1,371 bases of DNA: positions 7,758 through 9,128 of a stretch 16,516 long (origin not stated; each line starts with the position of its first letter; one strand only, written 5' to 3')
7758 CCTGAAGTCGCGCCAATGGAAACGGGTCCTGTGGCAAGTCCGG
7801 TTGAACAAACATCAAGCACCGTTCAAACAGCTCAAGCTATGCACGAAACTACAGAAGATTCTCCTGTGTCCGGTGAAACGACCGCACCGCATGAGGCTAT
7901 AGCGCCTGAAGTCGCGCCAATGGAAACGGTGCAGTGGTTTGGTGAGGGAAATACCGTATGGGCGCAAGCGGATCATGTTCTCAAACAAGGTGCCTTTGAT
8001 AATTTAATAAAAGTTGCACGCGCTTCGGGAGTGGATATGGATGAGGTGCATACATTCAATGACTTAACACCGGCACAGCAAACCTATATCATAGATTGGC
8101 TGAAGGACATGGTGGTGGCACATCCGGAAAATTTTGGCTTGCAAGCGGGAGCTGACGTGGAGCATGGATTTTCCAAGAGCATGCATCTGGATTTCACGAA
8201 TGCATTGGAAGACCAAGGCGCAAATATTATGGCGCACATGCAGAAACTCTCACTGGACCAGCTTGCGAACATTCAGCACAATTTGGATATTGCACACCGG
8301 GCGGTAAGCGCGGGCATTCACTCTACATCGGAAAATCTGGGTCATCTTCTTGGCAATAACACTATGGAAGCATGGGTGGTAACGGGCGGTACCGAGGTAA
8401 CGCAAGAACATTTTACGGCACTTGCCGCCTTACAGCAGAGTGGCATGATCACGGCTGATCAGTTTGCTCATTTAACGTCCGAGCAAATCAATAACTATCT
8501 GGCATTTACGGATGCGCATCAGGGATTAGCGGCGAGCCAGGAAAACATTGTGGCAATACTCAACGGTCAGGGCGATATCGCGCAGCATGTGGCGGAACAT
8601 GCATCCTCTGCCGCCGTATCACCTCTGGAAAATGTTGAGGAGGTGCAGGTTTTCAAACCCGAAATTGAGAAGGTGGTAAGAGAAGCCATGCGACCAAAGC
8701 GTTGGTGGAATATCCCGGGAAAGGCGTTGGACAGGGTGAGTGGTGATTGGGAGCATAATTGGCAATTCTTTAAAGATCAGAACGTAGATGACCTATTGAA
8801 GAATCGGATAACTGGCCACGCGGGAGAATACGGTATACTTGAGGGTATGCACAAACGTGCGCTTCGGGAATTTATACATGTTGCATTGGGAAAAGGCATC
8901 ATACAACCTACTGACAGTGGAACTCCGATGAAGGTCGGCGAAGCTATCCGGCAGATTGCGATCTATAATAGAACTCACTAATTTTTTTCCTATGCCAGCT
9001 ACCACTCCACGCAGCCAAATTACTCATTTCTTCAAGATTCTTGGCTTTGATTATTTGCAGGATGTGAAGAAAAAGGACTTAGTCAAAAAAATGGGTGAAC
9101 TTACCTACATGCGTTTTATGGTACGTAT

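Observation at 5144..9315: Three-gene locus: small ORF, 1162-aa protein with Gly-zipper membrane hairpins, small ORF. Candidate undescribed system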

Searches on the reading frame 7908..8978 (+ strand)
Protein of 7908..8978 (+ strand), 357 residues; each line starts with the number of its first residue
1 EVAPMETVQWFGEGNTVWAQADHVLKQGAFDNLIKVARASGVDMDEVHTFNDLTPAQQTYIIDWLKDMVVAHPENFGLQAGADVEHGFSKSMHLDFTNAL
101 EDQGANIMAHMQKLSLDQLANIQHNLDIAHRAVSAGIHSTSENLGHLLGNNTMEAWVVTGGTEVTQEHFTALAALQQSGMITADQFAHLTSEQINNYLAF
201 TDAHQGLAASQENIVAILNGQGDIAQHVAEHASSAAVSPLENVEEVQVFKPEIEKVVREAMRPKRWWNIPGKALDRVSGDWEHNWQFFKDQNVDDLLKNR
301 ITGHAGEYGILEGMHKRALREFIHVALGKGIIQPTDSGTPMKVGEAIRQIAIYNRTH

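Call 60: find_homologous_proteins(query=A7, max_evalue=0.001)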
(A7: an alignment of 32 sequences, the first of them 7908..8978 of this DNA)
Query A7 (32 sequences) (357 aa, profile of the alignment): 3 proteins with E <= 0.001 among 8000 candidates.
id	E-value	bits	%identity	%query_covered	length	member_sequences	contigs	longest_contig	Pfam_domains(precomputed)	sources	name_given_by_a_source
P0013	7.6e-65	237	33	22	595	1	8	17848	-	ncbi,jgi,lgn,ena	-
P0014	1.1e-35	142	40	15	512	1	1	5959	-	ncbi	-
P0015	2.9e-34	137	26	27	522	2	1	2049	-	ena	-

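Call 71: predict_structure(alignment_id=A8)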
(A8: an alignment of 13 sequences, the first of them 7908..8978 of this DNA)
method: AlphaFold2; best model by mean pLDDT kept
length: 357 residues; sequences in the alignment: 13
mean_pLDDT: 78.3   pTM: 0.50
mean pLDDT of the five models: 78.3, 78.2, 76.3, 75.2, 73.8
residues with pLDDT >= 90: 106; 70-90: 154; 50-70: 73; < 50: 24
segments of 3 or more residues with pLDDT < 50: 1-6, 8-13, 235-246
pLDDT, mean of each block of 10 residues (from residue 1): 40 65 90 92 91 93 92 91 74 85 93 91 84 68 65 62 69 79 76 86 84 86 70 43 51 86 68 59 89 94 70 88 93 80 93 81
secondary structure, 60 per line:
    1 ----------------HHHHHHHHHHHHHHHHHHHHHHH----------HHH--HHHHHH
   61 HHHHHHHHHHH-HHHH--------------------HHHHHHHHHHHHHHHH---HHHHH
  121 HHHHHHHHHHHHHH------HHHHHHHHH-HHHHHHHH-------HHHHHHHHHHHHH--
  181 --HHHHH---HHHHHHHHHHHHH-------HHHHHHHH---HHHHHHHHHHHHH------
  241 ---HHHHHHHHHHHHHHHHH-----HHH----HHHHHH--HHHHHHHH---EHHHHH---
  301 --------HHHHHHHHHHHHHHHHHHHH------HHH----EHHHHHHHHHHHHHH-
elements in order: H17-39 H55-71 H73-76 H97-112 H116-134 H141-149 H151-158 H166-178 H183-187 H191-203 H211-218 H222-234 H244-260 H273-278 H281-288 H293-297 H309-328 H343-356

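Call 98: fold_search(model_id=the predicted structure, library=pdb)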
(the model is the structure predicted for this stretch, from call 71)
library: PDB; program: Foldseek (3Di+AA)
matches with E <= 10: 48; with E <= 0.001: 0
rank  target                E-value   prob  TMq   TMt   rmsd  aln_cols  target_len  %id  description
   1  8q91_A                1.5e+00  0.04  0.11  0.04  24.7       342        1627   12  Structure of the human 20S U5 snRNP core (released 2024-03-27)
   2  7xj2_A                2.5e+00  0.05  0.16  0.12  20.8       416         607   10  Structure of human TRPV3_G573S in complex with Trpvicin in C4 symmetry (released 2022-11-09)
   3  6e9o_B                2.6e+00  0.03  0.12  0.11  25.1       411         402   13  E. coli D-galactonate:proton symporter mutant E133Q in the outward substrate-bound form (released 2019-05-22)
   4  8ju5_A                2.9e+00  0.03  0.14  0.11  21.2       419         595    9  Structure of human TRPV4 with antagonist A1 (released 2024-05-08)
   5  8ywf_R                2.9e+00  0.02  0.11  0.10  26.3       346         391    7  Cryo-EM structure of GLP1 complex bound with Retatrutide (released 2025-04-16)
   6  8ie2_F                3.3e+00  0.03  0.14  0.10  20.8       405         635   11  Crystal structure of Lactiplantibacillus plantarum GlyRS (released 2023-06-07)
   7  6oiv_F                3.6e+00  0.04  0.14  0.10  23.1       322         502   12  XFEL structure of Escherichia coli dGTPase (released 2019-06-05)
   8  6vxz_A                3.7e+00  0.02  0.11  0.10  22.4       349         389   13  SthK P300A cyclic nucleotide-gated potassium channel in the closed state, in complex with cAMP (released 2020-11-11)
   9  2oev                  4.3e+00  0.01  0.09  0.06  34.7       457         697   12  Crystal structure of ALIX/AIP1 (released 2007-03-27)
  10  9b3u_B                4.5e+00  0.03  0.15  0.11  21.2       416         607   11  Rat TRPV2 WT bound to probenecid (released 2025-02-26)
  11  6oi7_B                4.5e+00  0.02  0.13  0.10  27.5       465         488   12  Se-Met structure of apo- Escherichia coli dGTPase (released 2019-05-29)
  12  9b3u_A                4.7e+00  0.02  0.15  0.11  21.2       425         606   11  Rat TRPV2 WT bound to probenecid (released 2025-02-26)
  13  9j02                  4.9e+00  0.02  0.11  0.09  25.5       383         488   11  cryo-EM structure of apo hOAT1 (released 2025-08-13)
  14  9e2j_C                5.6e+00  0.02  0.11  0.08  30.4       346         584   12  Variediene synthase with five cyclases (released 2025-05-21)
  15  8sr7_A                5.8e+00  0.03  0.17  0.07  21.4       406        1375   12  Cryo-EM structure of TRPM2 chanzyme in the presence of Magnesium, Adenosine monophosphate, and Ribose-5-phosphate (released 2024-05-08)
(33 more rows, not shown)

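Call 102: search_solved_structures(query=A7, max_evalue=10)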
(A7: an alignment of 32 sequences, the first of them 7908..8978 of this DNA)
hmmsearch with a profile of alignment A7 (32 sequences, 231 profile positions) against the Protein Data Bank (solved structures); distinct sequences matched with E-value up to 10: 13.
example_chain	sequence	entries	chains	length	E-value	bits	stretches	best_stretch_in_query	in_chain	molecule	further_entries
9jo8_A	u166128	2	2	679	1.5e-10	44.9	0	60-136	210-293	TALE repeat protein targeting mitochondiral ND1-L gene. | TALE repeat protein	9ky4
9ld1_A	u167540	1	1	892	5.8e-10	43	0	57-57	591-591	inactivate TOD4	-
9lcz_A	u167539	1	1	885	5.9e-10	43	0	60-136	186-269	Inactivate TOD6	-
9lcx_A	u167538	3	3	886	6e-10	43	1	78-137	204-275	Inactivate TOD6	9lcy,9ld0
3ugm_A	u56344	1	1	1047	6.6e-09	39.5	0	60-135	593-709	TAL effector AvrBs3/PthA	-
4osk_A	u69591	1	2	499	3.3e-06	30.7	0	88-135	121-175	Hax3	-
9irk_B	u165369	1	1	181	0.23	14.9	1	79-171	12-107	Transcription factor PIF6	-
7r1l_A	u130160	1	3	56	0.3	14.5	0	52-83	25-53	Spore coat assembly protein SafA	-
9itf_B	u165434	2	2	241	0.43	14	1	79-170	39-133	Transcription factor PIF6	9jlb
8yb4_C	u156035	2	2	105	0.49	13.8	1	79-154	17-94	phytochrome-interacting factor 6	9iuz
4v61_BF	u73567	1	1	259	1.8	11.9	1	57-83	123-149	Ribosomal Protein L3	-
7mwr_A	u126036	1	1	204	2.3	11.6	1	81-158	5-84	LHD101A54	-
5tu7_A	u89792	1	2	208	4.9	10.5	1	112-167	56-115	Accumulation-associated protein Aap G511-spacer-G513 (consensus G5-spacer-consensus G5)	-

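Call 122: search_protein_families(library=pfam, alignment_id=A7, max_evalue=0.01)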
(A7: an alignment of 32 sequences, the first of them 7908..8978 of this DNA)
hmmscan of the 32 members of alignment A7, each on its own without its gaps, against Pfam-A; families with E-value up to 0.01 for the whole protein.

A. member 1, window:7908-8978:+ (357 aa): 0 families

B. families by the number of members that match (of 32 scanned): 4 families
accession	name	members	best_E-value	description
PF01476.26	LysM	4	5.5e-05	LysM domain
PF11116.13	DUF2624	1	0.00042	Protein of unknown function (DUF2624)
PF25591.1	LRV_2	1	0.0043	Leucine Rich Repeat Variant domain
PF09675.16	Chlamy_scaf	1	0.0047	Chlamydia-phage Chp2 scaffold (Chlamy_scaf)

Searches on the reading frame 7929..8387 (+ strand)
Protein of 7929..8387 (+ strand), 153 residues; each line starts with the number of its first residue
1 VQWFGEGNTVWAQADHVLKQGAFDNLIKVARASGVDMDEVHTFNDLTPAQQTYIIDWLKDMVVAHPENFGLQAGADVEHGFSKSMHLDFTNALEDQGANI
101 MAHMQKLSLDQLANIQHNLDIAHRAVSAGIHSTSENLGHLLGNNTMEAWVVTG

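Call 34: find_homologous_proteins(query=A2, max_evalue=0.001)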
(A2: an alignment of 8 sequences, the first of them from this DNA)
Query A2 (8 sequences) (153 aa, profile of the alignment): 1 proteins with E <= 0.001 among 887 candidates.
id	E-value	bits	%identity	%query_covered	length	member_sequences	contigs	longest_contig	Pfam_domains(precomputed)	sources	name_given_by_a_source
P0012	4.8e-21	93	60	20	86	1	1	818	-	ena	-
